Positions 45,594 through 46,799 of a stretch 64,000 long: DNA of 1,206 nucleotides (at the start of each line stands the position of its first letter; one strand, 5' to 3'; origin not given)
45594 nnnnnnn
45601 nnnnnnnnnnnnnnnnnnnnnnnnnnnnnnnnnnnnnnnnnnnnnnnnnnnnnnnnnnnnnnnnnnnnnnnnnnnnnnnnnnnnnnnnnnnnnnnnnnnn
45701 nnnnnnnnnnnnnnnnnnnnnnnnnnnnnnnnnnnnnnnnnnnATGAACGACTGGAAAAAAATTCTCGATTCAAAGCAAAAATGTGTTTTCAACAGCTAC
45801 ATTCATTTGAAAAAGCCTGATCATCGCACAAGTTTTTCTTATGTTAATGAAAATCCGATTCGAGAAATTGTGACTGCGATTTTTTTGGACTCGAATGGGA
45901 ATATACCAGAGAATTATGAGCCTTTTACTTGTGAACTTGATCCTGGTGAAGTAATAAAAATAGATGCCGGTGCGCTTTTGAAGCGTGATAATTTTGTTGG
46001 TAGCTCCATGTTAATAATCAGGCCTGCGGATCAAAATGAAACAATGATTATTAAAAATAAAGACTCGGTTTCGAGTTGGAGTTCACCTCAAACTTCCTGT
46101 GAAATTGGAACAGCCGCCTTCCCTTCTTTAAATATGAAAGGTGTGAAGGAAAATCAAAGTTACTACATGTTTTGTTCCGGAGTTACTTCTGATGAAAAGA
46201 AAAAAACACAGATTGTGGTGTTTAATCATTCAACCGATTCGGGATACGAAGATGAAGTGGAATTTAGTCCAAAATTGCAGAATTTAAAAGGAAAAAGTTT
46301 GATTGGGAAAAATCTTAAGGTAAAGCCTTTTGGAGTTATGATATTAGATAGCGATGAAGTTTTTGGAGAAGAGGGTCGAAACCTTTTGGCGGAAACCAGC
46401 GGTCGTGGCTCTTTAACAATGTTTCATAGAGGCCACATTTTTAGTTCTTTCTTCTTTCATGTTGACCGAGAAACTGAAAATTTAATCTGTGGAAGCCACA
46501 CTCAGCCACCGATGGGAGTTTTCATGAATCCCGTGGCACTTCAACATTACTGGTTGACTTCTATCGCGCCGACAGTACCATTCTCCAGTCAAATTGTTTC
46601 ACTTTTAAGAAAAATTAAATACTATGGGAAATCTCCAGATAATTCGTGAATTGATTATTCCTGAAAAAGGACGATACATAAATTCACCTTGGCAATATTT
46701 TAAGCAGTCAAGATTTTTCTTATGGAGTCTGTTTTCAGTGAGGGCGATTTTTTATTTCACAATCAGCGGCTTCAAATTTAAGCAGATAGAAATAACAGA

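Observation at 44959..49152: Three adjacent genes encode four copies of an unrecognised ~250-aa module inside the sugar-nucleotide cluster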

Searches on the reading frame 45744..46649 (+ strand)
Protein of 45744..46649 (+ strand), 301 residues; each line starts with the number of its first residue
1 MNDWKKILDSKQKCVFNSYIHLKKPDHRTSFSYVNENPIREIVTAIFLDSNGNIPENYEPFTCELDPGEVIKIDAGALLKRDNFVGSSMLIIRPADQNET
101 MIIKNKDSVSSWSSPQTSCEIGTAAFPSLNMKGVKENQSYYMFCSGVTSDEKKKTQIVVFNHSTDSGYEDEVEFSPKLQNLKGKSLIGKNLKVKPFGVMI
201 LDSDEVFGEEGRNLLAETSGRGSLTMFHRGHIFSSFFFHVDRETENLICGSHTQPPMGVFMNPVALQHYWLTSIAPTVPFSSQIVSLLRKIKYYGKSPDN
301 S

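Call 3: search_protein_families(library=pfam, proteins=[window:45744-46649:+], max_evalue=1)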
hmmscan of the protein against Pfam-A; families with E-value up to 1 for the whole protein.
window:45744-46649:+ (301 aa): 0 families

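Call 4: search_protein_families(library=ncbifam, proteins=[window:45744-46649:+], max_evalue=1)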
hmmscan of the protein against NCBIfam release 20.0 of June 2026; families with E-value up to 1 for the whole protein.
window:45744-46649:+ (301 aa): 0 families

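Call 7: find_homologous_proteins(query=window:45744-46649:+)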
Query window:45744-46649:+ (301 aa): 5 proteins with E <= 0.001 among 498 candidates.
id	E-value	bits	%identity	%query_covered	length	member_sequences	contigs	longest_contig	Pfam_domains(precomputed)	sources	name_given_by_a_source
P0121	1.2e-202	690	100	100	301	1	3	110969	-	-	-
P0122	2.3e-149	515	72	98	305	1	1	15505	-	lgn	-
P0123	6.2e-144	497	72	100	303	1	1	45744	-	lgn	-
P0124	8.6e-80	286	50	91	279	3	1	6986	-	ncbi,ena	ncbi:MAG: hypothetical protein AAB802_02205 [Patescibacteria group bacterium]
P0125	2.1e-78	282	48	95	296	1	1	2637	-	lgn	-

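Call 19: find_encoding_contigs(protein=P0122, flank=10000, max_places=3)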
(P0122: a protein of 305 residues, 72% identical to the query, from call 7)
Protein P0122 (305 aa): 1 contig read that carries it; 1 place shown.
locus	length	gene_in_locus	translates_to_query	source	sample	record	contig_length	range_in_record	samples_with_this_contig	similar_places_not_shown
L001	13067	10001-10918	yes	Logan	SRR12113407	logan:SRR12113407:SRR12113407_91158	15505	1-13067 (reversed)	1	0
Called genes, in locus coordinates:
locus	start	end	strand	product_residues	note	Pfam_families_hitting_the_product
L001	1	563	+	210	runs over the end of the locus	PF13489:Methyltransf_23, PF13847:Methyltransf_31, PF08241:Methyltransf_11, PF13649:Methyltransf_25 (weak)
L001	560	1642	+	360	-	PF00534:Glycos_transf_1, PF13692:Glyco_trans_1_4, PF13524:Glyco_trans_1_2 (weak)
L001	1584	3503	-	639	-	-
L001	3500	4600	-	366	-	PF00155:Aminotran_1_2 (weak), PF00266:Aminotran_5 (weak), PF01041:DegT_DnrJ_EryC1, PF01053:Cys_Met_Meta_PP (weak), PF01212:Beta_elim_lyase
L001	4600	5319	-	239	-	PF00535:Glycos_transf_2, PF13641:Glyco_tranf_2_3 (weak)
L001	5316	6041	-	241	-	PF00535:Glycos_transf_2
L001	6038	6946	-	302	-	PF01073:3Beta_HSD (weak), PF01370:Epimerase, PF04321:RmlD_sub_bind, PF16363:GDP_Man_Dehyd, PF07993:NAD_binding_4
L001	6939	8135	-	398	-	PF01041:DegT_DnrJ_EryC1, PF00155:Aminotran_1_2 (weak), PF00266:Aminotran_5 (faint)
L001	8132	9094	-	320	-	PF01370:Epimerase, PF04321:RmlD_sub_bind (weak), PF16363:GDP_Man_Dehyd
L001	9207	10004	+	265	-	-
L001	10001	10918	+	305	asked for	-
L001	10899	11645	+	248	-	PF08241:Methyltransf_11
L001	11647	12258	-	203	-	PF01209:Ubie_methyltran (faint), PF13489:Methyltransf_23, PF07021:MetW (faint), PF08241:Methyltransf_11, PF13847:Methyltransf_31, PF13649:Methyltransf_25 (weak), PF08242:Methyltransf_12 (weak)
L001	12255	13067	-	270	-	?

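Call 20: find_encoding_contigs(protein=P0123, flank=10000, max_places=3)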
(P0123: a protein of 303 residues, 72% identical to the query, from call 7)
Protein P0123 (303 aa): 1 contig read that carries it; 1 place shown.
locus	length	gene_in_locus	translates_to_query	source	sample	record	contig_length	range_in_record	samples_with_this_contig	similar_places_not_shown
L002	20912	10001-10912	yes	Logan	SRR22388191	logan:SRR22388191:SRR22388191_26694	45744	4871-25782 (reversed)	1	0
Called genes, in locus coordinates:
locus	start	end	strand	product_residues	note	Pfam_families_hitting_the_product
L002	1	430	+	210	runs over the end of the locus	PF13489:Methyltransf_23, PF13847:Methyltransf_31, PF08241:Methyltransf_11, PF13649:Methyltransf_25 (weak)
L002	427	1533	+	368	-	PF00534:Glycos_transf_1, PF13692:Glyco_trans_1_4, PF13524:Glyco_trans_1_2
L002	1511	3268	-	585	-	-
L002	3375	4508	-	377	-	PF01041:DegT_DnrJ_EryC1, PF00266:Aminotran_5, PF01212:Beta_elim_lyase (weak), PF00155:Aminotran_1_2, PF01053:Cys_Met_Meta_PP (weak)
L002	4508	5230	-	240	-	PF00535:Glycos_transf_2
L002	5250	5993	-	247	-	PF00535:Glycos_transf_2, PF13641:Glyco_tranf_2_3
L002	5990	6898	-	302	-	PF01073:3Beta_HSD, PF01370:Epimerase, PF04321:RmlD_sub_bind, PF16363:GDP_Man_Dehyd, PF07993:NAD_binding_4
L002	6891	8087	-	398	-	PF01041:DegT_DnrJ_EryC1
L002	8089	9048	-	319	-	PF01370:Epimerase, PF04321:RmlD_sub_bind (weak), PF05368:NmrA (weak), PF16363:GDP_Man_Dehyd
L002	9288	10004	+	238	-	-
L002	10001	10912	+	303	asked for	-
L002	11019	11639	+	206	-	PF08241:Methyltransf_11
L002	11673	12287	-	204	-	PF13489:Methyltransf_23, PF05148:Methyltransf_8 (weak), PF01209:Ubie_methyltran (faint), PF07021:MetW (faint), PF13847:Methyltransf_31, PF08241:Methyltransf_11, PF08242:Methyltransf_12 (weak), PF13649:Methyltransf_25 (weak)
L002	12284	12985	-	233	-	PF02348:CTP_transf_3, PF12804:NTP_transf_3 (weak)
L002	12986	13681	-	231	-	PF02585:PIG-L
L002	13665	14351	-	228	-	PF00551:Formyl_trans_N (weak), PF21553:Formyl_trans_C_2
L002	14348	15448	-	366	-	PF01041:DegT_DnrJ_EryC1, PF00155:Aminotran_1_2 (weak), PF01053:Cys_Met_Meta_PP (weak)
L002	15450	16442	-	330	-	PF01073:3Beta_HSD, PF01370:Epimerase, PF02719:Polysacc_synt_2, PF04321:RmlD_sub_bind, PF05368:NmrA, PF16363:GDP_Man_Dehyd, PF07993:NAD_binding_4, PF13460:NAD_binding_10, +1 more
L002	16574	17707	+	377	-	PF03102:NeuB, PF08666:SAF (weak)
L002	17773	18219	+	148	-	PF13302:Acetyltransf_3, PF13420:Acetyltransf_4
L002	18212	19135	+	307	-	PF01073:3Beta_HSD, PF01370:Epimerase, PF02719:Polysacc_synt_2 (faint), PF04321:RmlD_sub_bind, PF16363:GDP_Man_Dehyd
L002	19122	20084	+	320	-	PF21360:PylC-like_N, PF02655:ATP-grasp_3, PF15632:ATPgrasp_Ter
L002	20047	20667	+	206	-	PF00702:Hydrolase, PF12710:HAD, PF13419:HAD_2, PF13242:Hydrolase_like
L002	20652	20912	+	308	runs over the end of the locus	PF24793:GINT1_N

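Call 21: find_encoding_contigs(protein=P0124, flank=10000, max_places=3)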
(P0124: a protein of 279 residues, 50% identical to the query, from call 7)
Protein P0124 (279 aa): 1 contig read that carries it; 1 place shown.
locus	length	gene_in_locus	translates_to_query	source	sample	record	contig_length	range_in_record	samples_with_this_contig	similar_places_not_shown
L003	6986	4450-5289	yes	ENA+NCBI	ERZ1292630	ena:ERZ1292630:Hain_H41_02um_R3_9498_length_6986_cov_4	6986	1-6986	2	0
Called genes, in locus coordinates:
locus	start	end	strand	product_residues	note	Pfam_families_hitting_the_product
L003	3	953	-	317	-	PF01041:DegT_DnrJ_EryC1, PF00155:Aminotran_1_2, PF00266:Aminotran_5 (weak), PF01212:Beta_elim_lyase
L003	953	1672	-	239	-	PF00535:Glycos_transf_2, PF13641:Glyco_tranf_2_3 (weak)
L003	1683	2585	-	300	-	PF01073:3Beta_HSD, PF01370:Epimerase, PF02719:Polysacc_synt_2 (faint), PF04321:RmlD_sub_bind, PF16363:GDP_Man_Dehyd, PF07993:NAD_binding_4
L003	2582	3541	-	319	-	PF01370:Epimerase, PF04321:RmlD_sub_bind, PF05368:NmrA (weak), PF16363:GDP_Man_Dehyd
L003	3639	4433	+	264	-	-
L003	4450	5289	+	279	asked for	-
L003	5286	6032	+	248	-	PF08241:Methyltransf_11, PF13649:Methyltransf_25 (faint)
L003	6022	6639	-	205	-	PF13489:Methyltransf_23, PF13649:Methyltransf_25 (faint), PF08241:Methyltransf_11, PF08242:Methyltransf_12 (faint), PF13847:Methyltransf_31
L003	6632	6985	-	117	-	?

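Call 23: find_related_loci(query=A2, collection=genome_contigs, flank=8000)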
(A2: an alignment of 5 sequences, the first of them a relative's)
Query A2 (301 aa) in genome_contigs; peptide patterns used: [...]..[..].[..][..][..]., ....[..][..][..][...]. (x = any residue, [..] = any of these).
53 stretches matched a pattern, but none encodes a relative of the query by tblastn (E <= 1e-3).

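Call 40: search_protein_representatives(alignment_id=A2)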
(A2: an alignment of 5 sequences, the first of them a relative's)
Query: 5 sequences, 303 profile positions. Proteins with E-value up to 0.001 (for the whole library): 43; up to 1e-10: 26; up to 1e-30: 22. The best 43 are listed.
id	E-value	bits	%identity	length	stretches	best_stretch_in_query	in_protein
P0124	1.0e-150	517.3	-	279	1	17-296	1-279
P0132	9.6e-75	267.8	-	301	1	7-281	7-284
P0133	4.8e-73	262.2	-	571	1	1-298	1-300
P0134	1.3e-67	244.4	-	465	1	5-282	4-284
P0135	1.4e-67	244.3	-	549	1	3-291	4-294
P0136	5.1e-67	242.4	-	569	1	5-295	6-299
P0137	1.6e-66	240.8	-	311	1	3-261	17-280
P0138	2.8e-64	233.4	-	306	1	4-282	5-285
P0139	4.7e-62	226.1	-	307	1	4-272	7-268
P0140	5.6e-60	219.3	-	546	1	6-281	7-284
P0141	6.8e-59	215.8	-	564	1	10-261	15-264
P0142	8.8e-56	205.5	-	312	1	4-297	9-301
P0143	4.7e-52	193.3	-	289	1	16-263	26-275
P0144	1.9e-50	188.0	-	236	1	85-295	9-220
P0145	3.0e-46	174.2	-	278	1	13-269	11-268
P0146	6.6e-46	173.1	-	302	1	12-263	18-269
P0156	4.0e-11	58.9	-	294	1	138-257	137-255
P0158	2.4e-10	56.4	-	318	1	45-230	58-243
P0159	3.8e-10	55.7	-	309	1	45-258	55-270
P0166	1.6e-06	43.8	-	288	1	35-257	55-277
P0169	3.1e-04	36.3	-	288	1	132-249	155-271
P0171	4.3e-04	35.8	-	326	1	131-264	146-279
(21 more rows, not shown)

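Call 48: search_protein_families(library=pfam, proteins=[P0156, P0158, P0159, P0166, P0169, P0171, P0141, P0133, P0146], max_evalue=0.1)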
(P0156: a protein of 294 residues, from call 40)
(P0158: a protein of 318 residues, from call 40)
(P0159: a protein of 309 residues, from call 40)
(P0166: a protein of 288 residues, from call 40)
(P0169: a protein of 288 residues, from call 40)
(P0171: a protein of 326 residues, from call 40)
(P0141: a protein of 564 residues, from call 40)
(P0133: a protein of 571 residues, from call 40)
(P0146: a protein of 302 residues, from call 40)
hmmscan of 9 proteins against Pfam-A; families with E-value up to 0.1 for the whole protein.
P0156 (294 aa): 0 families

P0158 (318 aa): 0 families

P0159 (309 aa): 0 families

P0166 (288 aa): 0 families

P0169 (288 aa): 1 family
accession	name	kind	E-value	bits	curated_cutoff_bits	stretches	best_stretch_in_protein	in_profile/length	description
PF23495.1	YbgU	-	0.062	13.8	27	0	193-217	5-28/35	YbgU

P0171 (326 aa): 0 families

P0141 (564 aa): 8 families
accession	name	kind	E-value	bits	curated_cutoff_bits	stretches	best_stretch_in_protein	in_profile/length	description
PF13649.12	Methyltransf_25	-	8e-10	39.7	27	1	400-487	1-89/97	Methyltransferase domain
PF13489.12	Methyltransf_23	-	1e-07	32.3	27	1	379-504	5-123/164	Methyltransferase domain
PF08241.18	Methyltransf_11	-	7.1e-06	27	21.2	1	402-484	2-83/95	Methyltransferase domain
PF08242.18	Methyltransf_12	-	8.4e-06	26.9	30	1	401-476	1-78/98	Methyltransferase domain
PF13847.12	Methyltransf_31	-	3.8e-05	23.8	27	1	399-456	6-65/145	Methyltransferase domain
PF05175.20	MTS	-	0.00042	20.5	23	1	385-459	25-95/170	Methyltransferase small domain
PF02390.23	Methyltransf_4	-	0.0048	16.8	24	1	398-436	3-41/173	Putative methyltransferase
PF13679.12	Methyltransf_32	-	0.082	13.3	27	0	388-459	14-94/143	Methyltransferase domain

P0133 (571 aa): 6 families
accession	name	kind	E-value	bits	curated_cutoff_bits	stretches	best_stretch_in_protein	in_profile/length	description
PF08241.18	Methyltransf_11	-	5.5e-09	37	21.2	1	419-482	19-95/95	Methyltransferase domain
PF13489.12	Methyltransf_23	-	5.6e-07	29.9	27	1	391-482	18-116/164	Methyltransferase domain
PF13847.12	Methyltransf_31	-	0.00029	21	27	1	437-481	62-108/145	Methyltransferase domain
PF13649.12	Methyltransf_25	-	0.0014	19.7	27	1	433-477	50-96/97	Methyltransferase domain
PF01209.24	Ubie_methyltran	-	0.092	12.5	20.1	0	439-484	108-154/233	ubiE/COQ5 methyltransferase family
PF05148.21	Methyltransf_8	-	0.096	13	27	0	417-480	92-154/219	Hypothetical methyltransferase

P0146 (302 aa): 1 family
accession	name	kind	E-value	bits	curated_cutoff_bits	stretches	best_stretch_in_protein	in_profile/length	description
PF20329.3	DUF6624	-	0.043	13.7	27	1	159-202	65-108/173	Family of unknown function (DUF6624)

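Call 67: find_encoding_contigs(protein=P0156, flank=6000, max_places=3)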
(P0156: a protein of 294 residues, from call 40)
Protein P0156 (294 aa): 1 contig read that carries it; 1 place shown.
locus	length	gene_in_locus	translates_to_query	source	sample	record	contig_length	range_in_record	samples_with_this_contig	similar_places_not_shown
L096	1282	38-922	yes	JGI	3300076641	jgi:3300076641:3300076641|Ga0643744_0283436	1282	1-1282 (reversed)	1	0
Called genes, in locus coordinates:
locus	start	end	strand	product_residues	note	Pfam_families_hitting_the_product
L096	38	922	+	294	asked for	-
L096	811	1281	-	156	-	?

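Call 69: find_encoding_contigs(protein=P0159, flank=7000, max_places=3)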
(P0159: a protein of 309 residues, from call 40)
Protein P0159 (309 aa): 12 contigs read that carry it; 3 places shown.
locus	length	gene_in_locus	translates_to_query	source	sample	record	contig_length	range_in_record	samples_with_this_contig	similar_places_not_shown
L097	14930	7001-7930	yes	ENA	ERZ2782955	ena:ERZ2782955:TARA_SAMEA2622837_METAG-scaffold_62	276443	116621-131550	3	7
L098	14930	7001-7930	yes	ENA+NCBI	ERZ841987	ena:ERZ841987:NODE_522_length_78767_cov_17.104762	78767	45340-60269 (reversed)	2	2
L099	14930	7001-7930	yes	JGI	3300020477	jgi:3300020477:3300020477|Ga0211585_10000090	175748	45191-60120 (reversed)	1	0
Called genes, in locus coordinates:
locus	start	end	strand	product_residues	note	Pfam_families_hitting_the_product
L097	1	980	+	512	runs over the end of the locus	PF02706:Wzz, PF10609:ParA, PF01656:CbiA, PF13614:AAA_31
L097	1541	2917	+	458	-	PF03721:UDPG_MGDP_dh_N, PF00984:UDPG_MGDP_dh, PF03720:UDPG_MGDP_dh_C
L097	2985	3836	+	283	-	PF01061:ABC2_membrane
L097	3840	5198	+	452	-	PF00005:ABC_tran, PF13304:AAA_21 (faint), PF14524:Wzt_C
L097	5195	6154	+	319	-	PF13489:Methyltransf_23 (weak), PF13649:Methyltransf_25 (weak)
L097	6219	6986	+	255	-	-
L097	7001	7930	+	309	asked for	-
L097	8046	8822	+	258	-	PF08241:Methyltransf_11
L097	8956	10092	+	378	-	PF01041:DegT_DnrJ_EryC1, PF00155:Aminotran_1_2 (weak), PF01053:Cys_Met_Meta_PP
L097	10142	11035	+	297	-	PF01073:3Beta_HSD, PF01370:Epimerase, PF02719:Polysacc_synt_2, PF04321:RmlD_sub_bind, PF13460:NAD_binding_10, PF16363:GDP_Man_Dehyd, PF07993:NAD_binding_4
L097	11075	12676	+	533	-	PF04055:Radical_SAM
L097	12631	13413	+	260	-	PF08889:WbqC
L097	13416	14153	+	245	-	PF02348:CTP_transf_3, PF12804:NTP_transf_3 (weak)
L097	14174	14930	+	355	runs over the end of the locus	PF03102:NeuB, PF08666:SAF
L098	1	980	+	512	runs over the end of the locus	PF02706:Wzz, PF10609:ParA, PF01656:CbiA, PF13614:AAA_31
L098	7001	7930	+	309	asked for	-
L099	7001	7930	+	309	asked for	-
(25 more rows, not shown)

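Call 70: find_encoding_contigs(protein=P0166, flank=7000, max_places=3)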
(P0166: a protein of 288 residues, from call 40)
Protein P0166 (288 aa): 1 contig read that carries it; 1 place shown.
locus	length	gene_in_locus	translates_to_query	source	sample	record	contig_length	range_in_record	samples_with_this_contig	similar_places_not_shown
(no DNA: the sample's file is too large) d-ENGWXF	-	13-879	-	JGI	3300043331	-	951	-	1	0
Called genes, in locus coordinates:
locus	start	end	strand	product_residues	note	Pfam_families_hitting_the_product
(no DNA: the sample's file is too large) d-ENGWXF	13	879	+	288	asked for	-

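Call 76: search_solved_structures(query=A2, max_evalue=10)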
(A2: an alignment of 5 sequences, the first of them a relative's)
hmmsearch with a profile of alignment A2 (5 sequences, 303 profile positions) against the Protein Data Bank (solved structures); distinct sequences matched with E-value up to 10: 2.
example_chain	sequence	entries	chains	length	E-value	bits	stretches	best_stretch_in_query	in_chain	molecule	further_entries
3kyf_A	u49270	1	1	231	0.78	11.9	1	226-249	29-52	Putative uncharacterized protein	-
2gjg_A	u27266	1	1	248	0.83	11.8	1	226-249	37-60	hypothetical protein PP4397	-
